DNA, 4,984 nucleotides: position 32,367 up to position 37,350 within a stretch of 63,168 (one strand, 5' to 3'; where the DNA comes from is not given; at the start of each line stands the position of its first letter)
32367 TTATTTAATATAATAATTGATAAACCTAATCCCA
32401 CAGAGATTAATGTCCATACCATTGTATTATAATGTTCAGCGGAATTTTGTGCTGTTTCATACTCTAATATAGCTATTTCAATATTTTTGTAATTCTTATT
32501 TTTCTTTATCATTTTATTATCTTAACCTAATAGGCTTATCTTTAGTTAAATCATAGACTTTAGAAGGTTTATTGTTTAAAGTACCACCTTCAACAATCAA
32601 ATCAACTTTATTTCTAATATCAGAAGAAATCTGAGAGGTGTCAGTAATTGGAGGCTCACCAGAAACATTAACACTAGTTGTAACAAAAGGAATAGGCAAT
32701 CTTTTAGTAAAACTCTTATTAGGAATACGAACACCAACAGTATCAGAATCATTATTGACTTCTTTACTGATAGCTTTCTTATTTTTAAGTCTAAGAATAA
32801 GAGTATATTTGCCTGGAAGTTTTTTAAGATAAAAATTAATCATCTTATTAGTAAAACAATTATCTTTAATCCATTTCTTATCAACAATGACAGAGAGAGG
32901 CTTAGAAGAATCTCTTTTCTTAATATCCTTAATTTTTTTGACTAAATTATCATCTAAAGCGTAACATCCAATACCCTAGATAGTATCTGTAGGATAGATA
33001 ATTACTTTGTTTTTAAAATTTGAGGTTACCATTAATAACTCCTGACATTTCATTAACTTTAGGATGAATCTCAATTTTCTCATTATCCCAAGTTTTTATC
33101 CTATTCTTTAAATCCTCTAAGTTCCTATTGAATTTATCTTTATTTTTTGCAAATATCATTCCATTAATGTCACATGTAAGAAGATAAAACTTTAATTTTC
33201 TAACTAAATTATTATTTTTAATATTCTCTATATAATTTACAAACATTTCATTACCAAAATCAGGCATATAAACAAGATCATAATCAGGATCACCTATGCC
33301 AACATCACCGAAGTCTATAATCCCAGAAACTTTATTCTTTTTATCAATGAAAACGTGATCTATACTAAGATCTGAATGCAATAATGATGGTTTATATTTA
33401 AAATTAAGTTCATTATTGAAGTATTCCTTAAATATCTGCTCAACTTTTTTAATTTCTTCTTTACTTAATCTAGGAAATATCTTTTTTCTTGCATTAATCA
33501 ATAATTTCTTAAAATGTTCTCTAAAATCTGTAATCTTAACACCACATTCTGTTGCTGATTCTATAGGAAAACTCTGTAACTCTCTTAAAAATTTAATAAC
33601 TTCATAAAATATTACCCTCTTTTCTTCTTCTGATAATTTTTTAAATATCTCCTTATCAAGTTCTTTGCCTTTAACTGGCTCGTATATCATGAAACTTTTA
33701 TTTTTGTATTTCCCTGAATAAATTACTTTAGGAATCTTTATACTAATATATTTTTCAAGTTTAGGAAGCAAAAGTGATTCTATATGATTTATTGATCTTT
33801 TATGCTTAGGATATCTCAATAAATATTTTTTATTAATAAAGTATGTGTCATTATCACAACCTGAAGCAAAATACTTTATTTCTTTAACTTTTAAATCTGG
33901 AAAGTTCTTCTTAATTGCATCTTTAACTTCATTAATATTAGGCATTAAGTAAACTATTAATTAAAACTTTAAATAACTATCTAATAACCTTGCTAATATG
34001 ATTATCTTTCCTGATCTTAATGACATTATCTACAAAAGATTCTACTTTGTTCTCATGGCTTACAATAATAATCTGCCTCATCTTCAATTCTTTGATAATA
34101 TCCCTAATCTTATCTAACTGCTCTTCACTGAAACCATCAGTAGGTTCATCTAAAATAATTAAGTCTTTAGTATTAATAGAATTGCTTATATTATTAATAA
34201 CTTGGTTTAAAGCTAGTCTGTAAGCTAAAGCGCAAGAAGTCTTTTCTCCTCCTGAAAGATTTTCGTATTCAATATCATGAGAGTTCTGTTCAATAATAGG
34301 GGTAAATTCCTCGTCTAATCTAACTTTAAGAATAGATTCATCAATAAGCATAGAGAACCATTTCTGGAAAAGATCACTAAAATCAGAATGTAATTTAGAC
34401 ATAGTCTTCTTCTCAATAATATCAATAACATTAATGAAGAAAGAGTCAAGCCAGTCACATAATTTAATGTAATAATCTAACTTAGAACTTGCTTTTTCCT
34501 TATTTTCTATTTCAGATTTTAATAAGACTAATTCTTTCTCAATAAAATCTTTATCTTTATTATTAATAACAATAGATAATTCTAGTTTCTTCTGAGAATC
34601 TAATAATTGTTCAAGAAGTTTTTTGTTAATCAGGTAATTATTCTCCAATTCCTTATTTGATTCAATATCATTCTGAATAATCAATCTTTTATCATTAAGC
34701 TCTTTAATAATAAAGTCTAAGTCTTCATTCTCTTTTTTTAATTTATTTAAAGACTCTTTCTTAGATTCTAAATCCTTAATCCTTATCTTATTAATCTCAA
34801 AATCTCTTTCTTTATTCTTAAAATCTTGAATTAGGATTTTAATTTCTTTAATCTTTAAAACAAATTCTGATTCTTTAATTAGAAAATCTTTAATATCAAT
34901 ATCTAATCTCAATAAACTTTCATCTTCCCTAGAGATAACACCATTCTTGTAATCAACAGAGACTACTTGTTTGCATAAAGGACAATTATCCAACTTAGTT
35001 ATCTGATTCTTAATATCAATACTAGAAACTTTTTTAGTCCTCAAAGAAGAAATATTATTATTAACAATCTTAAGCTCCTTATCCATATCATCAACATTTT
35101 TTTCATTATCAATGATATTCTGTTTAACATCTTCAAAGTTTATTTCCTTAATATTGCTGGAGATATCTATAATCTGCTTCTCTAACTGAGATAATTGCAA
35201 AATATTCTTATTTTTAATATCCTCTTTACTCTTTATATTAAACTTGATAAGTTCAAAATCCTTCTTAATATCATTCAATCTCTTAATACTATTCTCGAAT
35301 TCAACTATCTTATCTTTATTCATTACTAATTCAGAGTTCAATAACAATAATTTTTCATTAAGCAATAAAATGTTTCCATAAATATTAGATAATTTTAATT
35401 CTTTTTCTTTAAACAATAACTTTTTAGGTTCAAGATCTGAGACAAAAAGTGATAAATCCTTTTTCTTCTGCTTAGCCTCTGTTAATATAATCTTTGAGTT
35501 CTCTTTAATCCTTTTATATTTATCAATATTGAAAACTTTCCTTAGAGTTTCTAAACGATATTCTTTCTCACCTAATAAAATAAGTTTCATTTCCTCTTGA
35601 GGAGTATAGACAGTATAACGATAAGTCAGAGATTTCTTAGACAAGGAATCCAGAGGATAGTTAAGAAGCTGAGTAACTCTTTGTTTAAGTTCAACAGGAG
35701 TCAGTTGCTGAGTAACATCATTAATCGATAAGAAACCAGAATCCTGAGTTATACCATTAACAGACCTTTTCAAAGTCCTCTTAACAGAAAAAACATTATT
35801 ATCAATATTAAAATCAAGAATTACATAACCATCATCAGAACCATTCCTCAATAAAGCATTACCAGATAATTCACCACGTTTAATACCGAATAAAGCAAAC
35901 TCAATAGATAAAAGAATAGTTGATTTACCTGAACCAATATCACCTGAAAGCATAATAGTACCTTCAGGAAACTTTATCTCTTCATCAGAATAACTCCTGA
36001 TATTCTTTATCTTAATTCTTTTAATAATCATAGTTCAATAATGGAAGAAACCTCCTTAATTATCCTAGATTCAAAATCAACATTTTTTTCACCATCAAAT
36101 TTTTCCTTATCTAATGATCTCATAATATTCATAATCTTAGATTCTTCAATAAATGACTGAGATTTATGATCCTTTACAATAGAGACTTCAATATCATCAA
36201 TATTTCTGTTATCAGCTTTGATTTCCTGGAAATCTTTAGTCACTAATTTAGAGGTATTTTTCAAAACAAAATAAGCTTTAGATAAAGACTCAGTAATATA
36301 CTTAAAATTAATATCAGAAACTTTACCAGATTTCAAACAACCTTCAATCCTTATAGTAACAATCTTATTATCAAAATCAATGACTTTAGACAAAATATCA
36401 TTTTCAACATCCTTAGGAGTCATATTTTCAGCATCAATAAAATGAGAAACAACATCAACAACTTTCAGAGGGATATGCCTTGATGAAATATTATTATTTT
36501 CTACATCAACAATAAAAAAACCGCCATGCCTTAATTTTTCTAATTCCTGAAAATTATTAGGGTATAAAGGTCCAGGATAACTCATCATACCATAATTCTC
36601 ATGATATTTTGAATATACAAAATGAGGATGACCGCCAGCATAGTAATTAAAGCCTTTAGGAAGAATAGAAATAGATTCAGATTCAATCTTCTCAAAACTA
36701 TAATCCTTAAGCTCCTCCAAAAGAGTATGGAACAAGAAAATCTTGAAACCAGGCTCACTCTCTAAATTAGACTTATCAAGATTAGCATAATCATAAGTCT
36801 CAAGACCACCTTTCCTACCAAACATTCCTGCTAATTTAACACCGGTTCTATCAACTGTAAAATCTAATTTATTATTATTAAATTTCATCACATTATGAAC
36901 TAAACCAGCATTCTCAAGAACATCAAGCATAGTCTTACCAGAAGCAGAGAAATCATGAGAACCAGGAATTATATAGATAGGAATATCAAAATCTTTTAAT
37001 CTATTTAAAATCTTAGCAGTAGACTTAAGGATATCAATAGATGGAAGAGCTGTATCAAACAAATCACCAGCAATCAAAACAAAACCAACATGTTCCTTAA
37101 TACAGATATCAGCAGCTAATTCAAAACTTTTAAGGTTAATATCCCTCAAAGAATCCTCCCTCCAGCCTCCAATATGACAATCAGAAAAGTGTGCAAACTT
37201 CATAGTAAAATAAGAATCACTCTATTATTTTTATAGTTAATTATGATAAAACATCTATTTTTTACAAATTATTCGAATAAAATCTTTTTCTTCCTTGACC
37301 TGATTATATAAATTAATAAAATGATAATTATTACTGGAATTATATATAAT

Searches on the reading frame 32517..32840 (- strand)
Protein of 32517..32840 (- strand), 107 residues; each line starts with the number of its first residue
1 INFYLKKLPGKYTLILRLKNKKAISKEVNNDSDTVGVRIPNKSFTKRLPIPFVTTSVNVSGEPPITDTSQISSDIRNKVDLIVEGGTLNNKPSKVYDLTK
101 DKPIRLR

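Call 42: search_protein_families(library=pfam, proteins=[window:32517-32840:-], max_evalue=0.01)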
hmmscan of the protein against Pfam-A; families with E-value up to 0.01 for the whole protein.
window:32517-32840:- (107 aa): 1 family
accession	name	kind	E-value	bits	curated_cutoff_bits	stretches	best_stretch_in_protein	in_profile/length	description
PF01300.24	Sua5_yciO_yrdC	-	2.6e-22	79.6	25.1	1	6-107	71-176/178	Telomere recombination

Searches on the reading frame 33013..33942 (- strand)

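Call 11: search_protein_families(library=pfam, proteins=[window:33013-33942:-], max_evalue=0.00001)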
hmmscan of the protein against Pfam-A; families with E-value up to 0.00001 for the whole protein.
window:33013-33942:- (309 aa): 2 families
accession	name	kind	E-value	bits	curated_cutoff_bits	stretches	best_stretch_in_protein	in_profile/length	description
PF01636.29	APH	-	6.6e-24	85.4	23.2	1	22-232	2-216/239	Phosphotransferase enzyme family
PF03881.20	Fructosamin_kin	-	1.7e-07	31.2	22.4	1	16-240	15-244/288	Fructosamine kinase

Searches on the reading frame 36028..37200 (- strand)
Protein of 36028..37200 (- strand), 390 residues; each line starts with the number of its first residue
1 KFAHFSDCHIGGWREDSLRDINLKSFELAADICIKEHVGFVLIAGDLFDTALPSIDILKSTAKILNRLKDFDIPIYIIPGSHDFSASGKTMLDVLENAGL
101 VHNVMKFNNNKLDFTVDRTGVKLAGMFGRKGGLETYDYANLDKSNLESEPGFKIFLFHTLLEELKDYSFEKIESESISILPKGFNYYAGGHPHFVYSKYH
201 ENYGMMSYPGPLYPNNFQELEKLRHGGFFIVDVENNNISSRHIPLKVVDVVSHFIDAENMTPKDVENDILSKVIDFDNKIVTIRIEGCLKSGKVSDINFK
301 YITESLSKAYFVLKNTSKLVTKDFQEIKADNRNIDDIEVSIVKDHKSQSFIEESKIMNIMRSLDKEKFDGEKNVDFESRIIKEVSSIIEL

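Call 11: search_protein_families(library=pfam, proteins=[window:36028-37200:-], max_evalue=0.00001)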
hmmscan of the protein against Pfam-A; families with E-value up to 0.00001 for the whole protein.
window:36028-37200:- (390 aa): 1 family
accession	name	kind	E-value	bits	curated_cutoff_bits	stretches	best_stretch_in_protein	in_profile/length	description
PF00149.33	Metallophos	-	2.5e-11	44.8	21.5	1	1-193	2-189/191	Calcineurin-like phosphoesterase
